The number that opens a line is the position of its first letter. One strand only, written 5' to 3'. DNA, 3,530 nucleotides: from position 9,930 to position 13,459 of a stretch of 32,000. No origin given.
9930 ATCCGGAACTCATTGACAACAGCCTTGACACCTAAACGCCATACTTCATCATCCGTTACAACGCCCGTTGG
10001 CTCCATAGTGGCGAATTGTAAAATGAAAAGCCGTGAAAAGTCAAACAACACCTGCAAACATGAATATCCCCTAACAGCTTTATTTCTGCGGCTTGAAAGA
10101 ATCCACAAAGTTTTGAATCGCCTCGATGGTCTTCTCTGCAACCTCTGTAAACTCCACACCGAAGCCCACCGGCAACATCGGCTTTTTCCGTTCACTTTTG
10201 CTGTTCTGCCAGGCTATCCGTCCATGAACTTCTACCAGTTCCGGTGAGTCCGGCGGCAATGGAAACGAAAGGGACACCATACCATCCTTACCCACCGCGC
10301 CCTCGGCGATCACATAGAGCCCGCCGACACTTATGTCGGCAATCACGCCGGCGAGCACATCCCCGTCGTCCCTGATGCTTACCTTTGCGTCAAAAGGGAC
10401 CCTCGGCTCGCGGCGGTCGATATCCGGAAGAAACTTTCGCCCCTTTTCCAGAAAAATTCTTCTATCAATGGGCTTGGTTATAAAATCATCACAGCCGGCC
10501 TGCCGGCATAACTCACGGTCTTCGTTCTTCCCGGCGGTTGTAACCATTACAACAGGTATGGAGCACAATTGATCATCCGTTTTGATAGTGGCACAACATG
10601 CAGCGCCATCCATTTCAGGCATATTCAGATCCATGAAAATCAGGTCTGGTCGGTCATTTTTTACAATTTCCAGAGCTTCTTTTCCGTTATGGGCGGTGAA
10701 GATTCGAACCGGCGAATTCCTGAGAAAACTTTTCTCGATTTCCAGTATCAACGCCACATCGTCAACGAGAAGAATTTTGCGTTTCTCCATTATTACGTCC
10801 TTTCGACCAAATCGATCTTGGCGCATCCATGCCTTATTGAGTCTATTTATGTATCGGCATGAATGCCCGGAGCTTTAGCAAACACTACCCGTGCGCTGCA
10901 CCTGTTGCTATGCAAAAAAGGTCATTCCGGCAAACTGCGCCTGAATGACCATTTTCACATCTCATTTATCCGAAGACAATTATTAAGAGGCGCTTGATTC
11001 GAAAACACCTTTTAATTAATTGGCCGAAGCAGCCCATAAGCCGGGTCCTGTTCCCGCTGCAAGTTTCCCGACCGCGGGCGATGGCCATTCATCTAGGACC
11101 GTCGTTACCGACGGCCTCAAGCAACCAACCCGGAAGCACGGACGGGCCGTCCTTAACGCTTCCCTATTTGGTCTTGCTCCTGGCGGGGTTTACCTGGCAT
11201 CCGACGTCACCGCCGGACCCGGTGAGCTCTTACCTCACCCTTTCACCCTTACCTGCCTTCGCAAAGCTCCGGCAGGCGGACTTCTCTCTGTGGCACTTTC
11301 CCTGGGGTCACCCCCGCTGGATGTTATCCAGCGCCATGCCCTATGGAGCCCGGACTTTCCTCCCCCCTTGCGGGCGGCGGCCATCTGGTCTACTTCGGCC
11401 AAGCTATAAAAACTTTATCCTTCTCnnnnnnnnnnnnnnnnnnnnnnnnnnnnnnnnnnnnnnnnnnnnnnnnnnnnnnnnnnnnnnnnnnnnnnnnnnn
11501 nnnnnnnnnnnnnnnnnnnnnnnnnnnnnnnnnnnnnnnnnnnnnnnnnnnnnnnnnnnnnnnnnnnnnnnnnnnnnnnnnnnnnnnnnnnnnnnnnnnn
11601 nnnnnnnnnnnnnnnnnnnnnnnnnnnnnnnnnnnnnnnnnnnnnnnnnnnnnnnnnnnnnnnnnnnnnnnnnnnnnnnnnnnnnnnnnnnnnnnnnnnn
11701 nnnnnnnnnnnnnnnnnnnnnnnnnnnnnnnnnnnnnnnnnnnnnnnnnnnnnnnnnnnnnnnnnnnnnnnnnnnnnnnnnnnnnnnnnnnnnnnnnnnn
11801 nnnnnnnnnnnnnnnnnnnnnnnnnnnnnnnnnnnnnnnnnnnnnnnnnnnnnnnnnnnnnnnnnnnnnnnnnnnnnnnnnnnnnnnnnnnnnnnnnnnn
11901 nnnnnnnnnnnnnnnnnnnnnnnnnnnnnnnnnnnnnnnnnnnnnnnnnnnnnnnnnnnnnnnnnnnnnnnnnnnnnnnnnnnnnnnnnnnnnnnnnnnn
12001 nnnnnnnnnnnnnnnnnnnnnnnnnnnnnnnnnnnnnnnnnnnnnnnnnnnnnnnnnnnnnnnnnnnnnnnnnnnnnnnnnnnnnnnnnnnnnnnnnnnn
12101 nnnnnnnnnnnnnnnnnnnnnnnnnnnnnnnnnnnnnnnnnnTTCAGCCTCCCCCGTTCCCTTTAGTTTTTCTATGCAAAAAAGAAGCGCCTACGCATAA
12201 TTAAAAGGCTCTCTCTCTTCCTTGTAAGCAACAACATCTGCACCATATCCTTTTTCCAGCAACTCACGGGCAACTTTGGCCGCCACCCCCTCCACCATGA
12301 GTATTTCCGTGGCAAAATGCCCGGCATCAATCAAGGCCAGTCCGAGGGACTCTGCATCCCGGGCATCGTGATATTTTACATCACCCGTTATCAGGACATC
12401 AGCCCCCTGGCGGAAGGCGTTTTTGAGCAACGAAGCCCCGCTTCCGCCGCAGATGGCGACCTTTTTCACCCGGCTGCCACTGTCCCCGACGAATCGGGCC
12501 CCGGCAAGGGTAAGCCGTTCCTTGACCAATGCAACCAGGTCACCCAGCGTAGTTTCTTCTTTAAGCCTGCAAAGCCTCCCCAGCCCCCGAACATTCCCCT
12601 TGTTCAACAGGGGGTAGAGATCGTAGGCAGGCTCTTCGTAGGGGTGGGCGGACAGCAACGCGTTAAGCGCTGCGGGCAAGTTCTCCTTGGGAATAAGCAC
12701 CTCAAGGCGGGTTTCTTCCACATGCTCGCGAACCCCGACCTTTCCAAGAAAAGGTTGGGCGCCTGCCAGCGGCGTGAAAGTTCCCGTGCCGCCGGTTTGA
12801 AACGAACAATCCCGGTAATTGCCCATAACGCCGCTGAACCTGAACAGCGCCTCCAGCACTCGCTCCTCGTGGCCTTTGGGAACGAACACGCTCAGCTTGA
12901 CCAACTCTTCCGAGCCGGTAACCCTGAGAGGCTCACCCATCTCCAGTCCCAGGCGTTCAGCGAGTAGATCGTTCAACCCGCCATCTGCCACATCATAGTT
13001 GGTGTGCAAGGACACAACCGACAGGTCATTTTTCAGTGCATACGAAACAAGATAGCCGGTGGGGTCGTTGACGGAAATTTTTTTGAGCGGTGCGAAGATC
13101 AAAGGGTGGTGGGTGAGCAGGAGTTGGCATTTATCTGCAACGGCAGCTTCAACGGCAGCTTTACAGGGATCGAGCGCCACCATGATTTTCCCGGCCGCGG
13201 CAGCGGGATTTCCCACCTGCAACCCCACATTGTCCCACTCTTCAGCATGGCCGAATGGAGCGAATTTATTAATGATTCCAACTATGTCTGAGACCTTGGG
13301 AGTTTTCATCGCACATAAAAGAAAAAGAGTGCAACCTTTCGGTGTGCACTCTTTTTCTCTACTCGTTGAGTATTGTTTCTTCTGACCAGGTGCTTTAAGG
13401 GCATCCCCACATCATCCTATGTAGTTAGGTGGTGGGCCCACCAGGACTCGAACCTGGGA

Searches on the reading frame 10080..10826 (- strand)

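Call 43: search_protein_families(library=pfam, proteins=[window:10080-10826:-], max_evalue=0.01)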
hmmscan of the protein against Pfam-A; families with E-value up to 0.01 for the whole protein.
window:10080-10826:- (248 aa): 2 families
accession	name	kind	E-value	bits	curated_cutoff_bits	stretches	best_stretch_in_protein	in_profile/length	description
PF00072.30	Response_reg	-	4.5e-27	94.8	30.2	1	18-124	1-105/111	Response regulator receiver domain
PF07238.19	PilZ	-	1.7e-16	60.8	22.5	1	138-242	3-101/102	PilZ domain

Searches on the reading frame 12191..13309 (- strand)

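Call 43: search_protein_families(library=pfam, proteins=[window:12191-13309:-], max_evalue=0.01)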
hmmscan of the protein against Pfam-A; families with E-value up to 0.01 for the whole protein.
window:12191-13309:- (372 aa): 1 family
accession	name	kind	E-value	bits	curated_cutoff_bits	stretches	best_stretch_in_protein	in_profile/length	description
PF01784.24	DUF34_NIF3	-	1.8e-82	277.3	23.4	1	5-368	2-256/256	Duf34/NIF3 (NGG1p interacting factor 3)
